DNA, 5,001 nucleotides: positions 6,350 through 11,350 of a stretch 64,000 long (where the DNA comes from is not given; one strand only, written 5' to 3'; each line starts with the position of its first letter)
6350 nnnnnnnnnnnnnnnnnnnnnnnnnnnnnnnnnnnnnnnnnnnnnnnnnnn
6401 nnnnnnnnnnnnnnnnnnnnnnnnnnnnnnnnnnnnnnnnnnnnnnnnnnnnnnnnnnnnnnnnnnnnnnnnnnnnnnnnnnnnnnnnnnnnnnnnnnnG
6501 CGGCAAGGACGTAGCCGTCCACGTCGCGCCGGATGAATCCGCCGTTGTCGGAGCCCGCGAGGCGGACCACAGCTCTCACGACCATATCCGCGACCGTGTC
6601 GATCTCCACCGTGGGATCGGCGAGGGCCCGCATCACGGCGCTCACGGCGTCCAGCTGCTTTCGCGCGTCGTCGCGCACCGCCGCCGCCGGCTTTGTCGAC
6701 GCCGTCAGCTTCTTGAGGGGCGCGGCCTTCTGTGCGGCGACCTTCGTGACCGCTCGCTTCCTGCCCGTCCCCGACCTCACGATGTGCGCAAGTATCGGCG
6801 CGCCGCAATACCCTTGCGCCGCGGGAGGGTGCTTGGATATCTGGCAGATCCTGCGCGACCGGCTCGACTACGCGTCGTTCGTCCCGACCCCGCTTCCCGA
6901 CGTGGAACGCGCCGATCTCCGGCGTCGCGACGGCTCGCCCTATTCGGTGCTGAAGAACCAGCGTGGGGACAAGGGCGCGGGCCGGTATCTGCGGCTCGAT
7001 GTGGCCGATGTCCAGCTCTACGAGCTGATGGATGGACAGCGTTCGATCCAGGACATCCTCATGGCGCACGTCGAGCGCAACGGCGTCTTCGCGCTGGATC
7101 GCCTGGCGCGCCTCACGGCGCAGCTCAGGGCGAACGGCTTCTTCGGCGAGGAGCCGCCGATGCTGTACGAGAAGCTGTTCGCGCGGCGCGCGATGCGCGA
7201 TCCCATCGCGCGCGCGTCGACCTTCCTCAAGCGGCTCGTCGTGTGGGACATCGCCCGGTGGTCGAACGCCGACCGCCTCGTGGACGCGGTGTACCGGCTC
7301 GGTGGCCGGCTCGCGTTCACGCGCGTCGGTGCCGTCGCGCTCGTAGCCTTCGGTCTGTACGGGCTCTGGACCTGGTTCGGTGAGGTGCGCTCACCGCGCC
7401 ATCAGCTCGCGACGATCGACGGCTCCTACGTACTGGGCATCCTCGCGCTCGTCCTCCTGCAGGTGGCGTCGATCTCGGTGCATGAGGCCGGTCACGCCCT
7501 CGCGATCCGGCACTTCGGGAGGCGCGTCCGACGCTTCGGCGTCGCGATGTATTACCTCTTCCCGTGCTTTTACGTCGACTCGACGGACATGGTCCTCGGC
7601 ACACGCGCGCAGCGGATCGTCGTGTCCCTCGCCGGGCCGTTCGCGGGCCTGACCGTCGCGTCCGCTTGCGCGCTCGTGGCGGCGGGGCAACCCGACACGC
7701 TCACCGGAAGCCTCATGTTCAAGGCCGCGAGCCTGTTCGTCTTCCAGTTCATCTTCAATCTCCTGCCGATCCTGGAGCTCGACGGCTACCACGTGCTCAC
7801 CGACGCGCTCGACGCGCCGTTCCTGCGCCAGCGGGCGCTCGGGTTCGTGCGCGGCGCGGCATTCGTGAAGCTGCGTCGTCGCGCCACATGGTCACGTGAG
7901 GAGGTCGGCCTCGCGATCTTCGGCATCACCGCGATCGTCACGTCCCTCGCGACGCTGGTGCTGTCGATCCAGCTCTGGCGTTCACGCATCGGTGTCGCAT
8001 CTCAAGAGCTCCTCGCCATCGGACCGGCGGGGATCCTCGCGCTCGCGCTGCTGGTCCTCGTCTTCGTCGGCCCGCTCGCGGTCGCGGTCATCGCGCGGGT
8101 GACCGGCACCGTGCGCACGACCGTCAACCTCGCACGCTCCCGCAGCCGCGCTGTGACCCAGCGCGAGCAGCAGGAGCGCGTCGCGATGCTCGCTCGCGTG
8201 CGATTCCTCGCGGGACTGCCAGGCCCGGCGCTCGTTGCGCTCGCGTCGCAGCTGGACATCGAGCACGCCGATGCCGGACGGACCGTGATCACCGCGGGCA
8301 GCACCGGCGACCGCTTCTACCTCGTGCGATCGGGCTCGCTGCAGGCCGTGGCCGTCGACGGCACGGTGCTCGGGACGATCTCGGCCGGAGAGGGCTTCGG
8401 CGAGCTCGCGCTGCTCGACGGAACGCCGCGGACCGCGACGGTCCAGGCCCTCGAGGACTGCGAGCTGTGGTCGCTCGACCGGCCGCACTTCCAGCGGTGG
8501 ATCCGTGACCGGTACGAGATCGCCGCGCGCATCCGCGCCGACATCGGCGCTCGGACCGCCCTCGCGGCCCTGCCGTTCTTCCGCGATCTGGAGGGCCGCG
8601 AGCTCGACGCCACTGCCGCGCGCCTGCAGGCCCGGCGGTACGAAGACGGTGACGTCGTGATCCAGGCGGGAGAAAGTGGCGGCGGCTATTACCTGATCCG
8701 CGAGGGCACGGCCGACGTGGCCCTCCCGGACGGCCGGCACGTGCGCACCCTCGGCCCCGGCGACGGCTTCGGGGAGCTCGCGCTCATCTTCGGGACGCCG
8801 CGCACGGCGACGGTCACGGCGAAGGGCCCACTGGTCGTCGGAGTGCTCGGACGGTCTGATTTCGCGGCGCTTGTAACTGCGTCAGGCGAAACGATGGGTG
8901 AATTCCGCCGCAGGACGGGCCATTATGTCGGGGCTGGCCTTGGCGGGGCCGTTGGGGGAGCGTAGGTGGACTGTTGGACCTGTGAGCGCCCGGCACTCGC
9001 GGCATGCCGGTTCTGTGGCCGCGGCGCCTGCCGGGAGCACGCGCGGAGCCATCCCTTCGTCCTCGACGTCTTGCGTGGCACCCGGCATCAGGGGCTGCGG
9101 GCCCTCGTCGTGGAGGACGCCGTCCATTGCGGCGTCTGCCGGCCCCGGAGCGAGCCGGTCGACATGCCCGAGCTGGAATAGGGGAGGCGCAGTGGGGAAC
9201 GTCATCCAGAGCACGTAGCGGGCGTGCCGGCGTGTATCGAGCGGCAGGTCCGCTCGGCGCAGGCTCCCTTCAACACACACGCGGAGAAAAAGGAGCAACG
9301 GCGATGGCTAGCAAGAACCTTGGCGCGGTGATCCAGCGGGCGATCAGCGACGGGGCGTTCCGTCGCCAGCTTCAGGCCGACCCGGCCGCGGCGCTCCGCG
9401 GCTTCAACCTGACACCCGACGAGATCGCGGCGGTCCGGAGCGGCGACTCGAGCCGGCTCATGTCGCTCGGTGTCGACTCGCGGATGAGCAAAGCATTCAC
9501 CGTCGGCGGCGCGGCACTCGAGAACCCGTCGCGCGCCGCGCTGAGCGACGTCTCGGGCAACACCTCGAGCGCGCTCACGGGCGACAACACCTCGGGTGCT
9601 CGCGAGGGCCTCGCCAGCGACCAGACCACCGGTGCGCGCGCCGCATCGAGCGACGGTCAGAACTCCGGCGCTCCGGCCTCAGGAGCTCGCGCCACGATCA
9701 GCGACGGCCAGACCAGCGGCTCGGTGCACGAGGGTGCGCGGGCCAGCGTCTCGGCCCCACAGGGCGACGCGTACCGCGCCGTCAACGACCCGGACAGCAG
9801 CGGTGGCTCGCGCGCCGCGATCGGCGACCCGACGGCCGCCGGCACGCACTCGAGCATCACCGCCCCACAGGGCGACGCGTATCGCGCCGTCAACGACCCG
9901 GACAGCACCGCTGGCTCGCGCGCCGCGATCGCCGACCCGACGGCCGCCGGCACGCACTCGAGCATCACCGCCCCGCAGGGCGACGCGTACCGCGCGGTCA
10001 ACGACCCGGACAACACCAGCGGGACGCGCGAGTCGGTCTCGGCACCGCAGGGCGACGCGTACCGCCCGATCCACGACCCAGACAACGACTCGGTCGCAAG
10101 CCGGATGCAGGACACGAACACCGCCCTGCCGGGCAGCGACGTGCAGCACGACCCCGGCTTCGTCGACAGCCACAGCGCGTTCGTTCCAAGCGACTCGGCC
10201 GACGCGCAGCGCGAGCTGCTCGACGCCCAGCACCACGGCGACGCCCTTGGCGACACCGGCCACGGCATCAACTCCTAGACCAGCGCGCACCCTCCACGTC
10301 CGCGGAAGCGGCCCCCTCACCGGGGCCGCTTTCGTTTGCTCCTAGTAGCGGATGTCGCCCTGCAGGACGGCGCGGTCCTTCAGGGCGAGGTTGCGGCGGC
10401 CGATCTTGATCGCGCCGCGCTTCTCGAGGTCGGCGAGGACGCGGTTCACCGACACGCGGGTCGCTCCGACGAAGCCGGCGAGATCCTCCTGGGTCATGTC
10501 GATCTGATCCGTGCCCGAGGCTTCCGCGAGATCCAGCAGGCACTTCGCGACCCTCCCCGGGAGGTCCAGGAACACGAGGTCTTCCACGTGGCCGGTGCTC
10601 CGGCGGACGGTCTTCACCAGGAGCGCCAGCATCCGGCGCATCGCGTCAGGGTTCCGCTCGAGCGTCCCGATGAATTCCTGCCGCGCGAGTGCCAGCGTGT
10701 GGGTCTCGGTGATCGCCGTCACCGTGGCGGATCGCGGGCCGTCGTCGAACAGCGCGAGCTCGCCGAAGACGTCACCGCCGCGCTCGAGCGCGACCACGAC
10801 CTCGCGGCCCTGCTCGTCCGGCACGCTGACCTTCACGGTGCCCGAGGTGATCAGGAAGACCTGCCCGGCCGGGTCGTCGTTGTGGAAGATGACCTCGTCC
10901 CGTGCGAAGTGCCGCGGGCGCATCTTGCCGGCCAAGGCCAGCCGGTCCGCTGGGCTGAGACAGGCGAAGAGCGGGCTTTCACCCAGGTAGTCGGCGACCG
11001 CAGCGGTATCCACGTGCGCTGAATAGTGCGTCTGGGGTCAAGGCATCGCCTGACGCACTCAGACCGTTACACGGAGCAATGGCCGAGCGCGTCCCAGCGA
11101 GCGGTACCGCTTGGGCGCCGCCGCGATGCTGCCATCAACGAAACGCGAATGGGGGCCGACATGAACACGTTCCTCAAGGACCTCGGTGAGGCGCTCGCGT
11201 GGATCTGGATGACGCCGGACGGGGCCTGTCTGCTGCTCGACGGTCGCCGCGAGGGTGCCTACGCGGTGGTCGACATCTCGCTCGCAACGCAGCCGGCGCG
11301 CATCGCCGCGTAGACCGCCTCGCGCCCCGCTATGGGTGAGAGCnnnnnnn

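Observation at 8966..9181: Cys-rich zinc-ribbon micro-protein translationally coupled to the protease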

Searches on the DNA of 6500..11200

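Call 78: search_rna_families(source=window, start=6500, end=11200, threshold=evalue, max_evalue=0.1)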
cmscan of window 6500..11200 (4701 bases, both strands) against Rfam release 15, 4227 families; matches with E-value up to 0.1: 0.
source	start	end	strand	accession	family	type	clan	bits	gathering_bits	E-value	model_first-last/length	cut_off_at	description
